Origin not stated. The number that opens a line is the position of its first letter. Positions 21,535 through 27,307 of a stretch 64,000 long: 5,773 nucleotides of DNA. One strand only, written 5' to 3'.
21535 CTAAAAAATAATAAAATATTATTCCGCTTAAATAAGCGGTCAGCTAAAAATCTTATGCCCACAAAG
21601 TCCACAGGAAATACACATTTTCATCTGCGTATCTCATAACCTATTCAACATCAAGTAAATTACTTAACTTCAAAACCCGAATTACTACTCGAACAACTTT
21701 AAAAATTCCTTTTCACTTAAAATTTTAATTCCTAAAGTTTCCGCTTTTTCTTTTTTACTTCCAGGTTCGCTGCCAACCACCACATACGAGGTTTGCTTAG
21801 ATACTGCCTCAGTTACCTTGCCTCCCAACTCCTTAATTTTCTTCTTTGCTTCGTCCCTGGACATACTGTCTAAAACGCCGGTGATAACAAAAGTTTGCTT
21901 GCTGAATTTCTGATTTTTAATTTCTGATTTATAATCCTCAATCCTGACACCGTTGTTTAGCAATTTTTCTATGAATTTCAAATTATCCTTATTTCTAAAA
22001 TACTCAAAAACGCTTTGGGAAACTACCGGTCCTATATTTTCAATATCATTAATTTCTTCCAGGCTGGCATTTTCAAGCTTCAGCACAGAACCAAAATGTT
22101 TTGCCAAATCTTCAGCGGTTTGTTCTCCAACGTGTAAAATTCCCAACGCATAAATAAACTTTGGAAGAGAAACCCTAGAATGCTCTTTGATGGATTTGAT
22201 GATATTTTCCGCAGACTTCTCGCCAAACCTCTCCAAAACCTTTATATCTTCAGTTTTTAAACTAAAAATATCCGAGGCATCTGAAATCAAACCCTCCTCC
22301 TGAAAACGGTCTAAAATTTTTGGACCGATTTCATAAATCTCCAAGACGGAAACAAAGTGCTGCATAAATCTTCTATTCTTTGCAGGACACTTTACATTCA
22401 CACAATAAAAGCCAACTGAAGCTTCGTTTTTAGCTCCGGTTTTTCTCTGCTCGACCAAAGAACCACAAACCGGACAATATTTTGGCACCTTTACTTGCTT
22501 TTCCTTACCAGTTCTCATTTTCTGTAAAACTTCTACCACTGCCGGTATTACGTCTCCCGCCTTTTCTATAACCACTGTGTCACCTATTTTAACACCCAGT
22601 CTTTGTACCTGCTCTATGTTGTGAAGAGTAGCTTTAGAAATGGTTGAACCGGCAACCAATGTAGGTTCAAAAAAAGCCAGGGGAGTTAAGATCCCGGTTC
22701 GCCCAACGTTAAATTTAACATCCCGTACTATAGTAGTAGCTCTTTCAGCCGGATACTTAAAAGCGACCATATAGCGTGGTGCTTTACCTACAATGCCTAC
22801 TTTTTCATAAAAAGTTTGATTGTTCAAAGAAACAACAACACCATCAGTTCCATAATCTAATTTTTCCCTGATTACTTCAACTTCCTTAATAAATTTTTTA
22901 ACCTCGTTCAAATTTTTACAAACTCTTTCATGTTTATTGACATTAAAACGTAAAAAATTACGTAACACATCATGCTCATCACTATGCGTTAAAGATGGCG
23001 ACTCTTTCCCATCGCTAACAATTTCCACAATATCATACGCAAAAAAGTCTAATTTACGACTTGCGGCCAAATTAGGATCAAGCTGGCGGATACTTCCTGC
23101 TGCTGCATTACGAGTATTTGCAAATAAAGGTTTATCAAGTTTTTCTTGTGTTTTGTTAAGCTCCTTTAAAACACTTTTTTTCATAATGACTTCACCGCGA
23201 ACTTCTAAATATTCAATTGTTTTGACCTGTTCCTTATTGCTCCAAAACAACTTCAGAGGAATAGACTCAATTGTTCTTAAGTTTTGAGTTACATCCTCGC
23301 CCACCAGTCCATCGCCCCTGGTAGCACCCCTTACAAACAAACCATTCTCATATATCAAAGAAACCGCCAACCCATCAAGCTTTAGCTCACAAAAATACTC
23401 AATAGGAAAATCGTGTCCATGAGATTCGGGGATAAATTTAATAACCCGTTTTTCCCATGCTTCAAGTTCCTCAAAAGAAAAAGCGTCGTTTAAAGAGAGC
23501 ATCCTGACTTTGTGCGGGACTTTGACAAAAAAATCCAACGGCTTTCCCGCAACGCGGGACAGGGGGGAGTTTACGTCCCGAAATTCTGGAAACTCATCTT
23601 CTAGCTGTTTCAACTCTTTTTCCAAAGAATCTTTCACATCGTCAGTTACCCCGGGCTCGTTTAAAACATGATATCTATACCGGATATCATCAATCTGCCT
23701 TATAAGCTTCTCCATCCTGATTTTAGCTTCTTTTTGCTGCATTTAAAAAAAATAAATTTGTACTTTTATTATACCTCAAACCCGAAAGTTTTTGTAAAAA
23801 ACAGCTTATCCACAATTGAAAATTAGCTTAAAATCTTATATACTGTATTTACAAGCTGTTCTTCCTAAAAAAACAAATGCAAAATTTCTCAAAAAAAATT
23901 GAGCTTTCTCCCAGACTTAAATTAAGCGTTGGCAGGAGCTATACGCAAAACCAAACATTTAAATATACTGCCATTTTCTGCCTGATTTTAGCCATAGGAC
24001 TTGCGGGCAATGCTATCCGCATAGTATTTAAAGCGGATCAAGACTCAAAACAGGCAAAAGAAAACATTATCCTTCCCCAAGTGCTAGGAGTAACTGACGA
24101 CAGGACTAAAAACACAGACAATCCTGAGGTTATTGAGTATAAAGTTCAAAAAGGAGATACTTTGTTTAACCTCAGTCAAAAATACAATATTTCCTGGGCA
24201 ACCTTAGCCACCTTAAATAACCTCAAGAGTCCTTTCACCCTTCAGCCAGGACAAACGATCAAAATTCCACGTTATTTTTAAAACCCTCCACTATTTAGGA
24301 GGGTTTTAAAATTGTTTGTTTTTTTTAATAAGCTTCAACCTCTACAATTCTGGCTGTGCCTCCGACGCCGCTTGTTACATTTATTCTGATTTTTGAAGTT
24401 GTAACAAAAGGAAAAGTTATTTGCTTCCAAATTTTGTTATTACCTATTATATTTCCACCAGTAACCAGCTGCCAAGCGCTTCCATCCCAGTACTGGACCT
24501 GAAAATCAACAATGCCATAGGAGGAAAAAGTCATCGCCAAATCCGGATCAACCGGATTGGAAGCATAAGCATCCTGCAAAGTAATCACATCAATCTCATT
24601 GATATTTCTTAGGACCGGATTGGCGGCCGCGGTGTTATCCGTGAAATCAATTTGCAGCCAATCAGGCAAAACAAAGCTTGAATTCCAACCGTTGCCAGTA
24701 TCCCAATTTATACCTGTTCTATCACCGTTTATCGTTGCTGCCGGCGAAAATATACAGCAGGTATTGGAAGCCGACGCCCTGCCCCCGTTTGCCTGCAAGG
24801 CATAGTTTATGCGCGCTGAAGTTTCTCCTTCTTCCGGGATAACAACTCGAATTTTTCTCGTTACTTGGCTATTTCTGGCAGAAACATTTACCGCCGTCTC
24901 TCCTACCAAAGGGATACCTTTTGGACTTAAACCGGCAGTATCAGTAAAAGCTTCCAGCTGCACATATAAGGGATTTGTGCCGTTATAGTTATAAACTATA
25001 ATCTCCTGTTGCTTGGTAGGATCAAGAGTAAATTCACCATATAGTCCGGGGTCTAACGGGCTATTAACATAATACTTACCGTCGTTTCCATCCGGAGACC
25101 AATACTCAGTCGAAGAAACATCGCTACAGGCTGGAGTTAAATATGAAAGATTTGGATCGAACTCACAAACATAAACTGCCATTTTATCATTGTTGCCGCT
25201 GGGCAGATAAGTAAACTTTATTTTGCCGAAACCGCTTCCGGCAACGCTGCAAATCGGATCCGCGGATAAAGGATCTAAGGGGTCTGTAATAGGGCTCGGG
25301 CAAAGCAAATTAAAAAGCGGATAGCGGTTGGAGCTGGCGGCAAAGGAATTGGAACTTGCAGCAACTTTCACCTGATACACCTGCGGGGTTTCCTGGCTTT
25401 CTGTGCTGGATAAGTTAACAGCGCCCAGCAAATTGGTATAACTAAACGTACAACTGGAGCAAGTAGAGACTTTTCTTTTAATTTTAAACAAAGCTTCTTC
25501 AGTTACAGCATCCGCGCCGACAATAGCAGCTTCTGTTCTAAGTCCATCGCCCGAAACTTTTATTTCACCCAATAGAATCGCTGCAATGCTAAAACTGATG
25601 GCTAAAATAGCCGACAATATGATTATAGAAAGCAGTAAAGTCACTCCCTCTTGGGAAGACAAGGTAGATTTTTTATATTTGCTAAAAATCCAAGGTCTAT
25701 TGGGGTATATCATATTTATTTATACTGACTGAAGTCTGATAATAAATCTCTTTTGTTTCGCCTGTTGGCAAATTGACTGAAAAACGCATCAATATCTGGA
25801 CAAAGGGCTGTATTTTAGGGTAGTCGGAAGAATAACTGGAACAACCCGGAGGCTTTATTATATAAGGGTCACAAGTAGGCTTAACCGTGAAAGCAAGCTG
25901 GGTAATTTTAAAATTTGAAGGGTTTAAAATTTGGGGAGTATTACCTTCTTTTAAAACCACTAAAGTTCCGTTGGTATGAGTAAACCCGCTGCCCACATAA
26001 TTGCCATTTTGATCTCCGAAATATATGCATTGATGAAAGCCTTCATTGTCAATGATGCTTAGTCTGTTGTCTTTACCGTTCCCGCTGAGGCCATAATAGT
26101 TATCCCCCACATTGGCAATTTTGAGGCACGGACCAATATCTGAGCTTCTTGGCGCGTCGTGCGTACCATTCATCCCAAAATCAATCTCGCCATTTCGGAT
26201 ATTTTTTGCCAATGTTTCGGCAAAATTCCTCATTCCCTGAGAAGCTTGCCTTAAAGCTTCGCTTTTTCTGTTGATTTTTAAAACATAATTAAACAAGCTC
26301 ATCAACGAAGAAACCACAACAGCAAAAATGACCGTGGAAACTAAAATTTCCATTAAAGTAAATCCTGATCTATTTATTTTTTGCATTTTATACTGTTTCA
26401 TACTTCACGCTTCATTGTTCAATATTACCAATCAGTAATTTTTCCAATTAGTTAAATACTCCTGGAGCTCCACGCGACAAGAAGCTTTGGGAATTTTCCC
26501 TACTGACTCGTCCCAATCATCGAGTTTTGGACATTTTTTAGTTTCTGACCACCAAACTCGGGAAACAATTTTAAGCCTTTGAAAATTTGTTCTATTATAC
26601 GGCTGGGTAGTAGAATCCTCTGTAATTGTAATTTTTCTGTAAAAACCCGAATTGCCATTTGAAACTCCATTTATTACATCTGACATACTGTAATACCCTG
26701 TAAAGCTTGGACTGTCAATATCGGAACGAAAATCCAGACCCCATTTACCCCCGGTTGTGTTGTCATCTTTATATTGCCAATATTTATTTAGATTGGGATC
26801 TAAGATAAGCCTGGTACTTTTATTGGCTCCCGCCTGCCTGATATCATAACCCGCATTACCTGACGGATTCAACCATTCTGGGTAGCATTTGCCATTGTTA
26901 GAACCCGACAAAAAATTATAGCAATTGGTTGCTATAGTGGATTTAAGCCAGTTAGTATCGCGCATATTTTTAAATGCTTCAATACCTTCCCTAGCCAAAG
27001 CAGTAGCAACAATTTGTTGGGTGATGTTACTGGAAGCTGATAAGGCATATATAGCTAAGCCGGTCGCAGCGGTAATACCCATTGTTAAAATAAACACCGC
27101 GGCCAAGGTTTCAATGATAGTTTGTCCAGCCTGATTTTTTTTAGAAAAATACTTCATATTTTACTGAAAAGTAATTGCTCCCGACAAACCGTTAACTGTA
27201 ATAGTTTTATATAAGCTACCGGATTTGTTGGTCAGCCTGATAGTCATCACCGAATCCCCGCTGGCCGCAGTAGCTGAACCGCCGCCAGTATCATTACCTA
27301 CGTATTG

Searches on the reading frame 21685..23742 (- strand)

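Call 29: search_protein_families(library=pfam, proteins=[window:21685-23742:-], max_evalue=0.001)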
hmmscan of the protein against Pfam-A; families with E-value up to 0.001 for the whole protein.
window:21685-23742:- (685 aa): 8 families
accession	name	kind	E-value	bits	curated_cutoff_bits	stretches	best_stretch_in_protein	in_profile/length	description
PF01653.23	DNA_ligase_aden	-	3e-82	276.4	27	1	72-333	4-253/253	NAD-dependent DNA ligase adenylation domain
PF03120.22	DNA_ligase_OB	-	9.8e-30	102.7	32.9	1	336-413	1-78/79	NAD-dependent DNA ligase OB-fold domain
PF12826.13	HHH_2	-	9.3e-21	74.2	27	1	528-591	1-64/64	Helix-hairpin-helix motif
PF00533.33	BRCT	-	1.9e-18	66.9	21.3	1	612-683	5-77/78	BRCA1 C Terminus (BRCT) domain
PF14520.12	HHH_5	-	2e-09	38.2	27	1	465-520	3-57/57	Helix-hairpin-helix domain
PF12738.14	PTCB-BRCT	-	1.3e-07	32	22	1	623-676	7-60/63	twin BRCT domain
PF03119.21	DNA_ligase_ZBD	-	1.7e-05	25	25.8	1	423-454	2-27/27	NAD-dependent DNA ligase C4 zinc finger domain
PF16589.12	BRCT_2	-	0.00088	20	27.3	0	613-676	3-66/86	BRCT domain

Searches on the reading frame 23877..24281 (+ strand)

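Call 29: search_protein_families(library=pfam, proteins=[window:23877-24281:+], max_evalue=0.001)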
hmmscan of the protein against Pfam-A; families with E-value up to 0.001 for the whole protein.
window:23877-24281:+ (134 aa): 2 families
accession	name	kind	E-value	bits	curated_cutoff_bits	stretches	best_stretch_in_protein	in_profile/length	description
PF01476.26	LysM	-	1.1e-17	64.2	20.9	1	88-131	1-43/43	LysM domain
PF23457.1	LysM2_NFP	-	0.00022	21.7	36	1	86-131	6-54/56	NFP LysM2 domain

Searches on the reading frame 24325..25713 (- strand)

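Call 3: search_protein_families(library=pfam, proteins=[window:24325-25713:-], max_evalue=0.1)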
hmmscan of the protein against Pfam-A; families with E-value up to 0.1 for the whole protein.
window:24325-25713:- (462 aa): 0 families

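Call 79: search_protein_families(library=pfam, proteins=[window:24325-25713:-], max_evalue=1)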
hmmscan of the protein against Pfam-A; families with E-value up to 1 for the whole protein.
window:24325-25713:- (462 aa): 1 family
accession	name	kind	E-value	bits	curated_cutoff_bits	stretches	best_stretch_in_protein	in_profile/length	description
PF22633.2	F5_F8_type_C_2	-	0.15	13.1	27.8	0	329-444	4-91/91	NedA-like, galactose-binding domain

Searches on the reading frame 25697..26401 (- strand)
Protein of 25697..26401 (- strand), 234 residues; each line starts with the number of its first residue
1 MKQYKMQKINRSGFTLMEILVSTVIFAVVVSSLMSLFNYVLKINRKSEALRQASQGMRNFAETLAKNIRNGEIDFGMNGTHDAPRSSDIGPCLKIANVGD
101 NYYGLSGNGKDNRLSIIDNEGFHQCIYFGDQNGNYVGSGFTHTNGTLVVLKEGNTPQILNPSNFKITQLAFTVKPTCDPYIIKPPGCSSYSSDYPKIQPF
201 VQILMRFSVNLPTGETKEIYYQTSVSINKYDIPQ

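Call 3: search_protein_families(library=pfam, proteins=[window:25697-26401:-], max_evalue=0.1)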
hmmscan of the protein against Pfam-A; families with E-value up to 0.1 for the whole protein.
window:25697-26401:- (234 aa): 1 family
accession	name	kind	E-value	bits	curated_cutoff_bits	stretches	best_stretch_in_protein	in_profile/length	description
PF07963.17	N_methyl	-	3.3e-06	26.9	21.2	1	10-33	3-26/27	Prokaryotic N-terminal methylation motif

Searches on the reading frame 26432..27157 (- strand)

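Call 3: search_protein_families(library=pfam, proteins=[window:26432-27157:-], max_evalue=0.1)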
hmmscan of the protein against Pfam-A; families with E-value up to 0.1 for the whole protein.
window:26432-27157:- (241 aa): 1 family
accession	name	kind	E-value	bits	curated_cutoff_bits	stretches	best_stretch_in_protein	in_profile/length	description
PF07963.17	N_methyl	-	0.00019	21.3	21.2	1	6-31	1-26/27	Prokaryotic N-terminal methylation motif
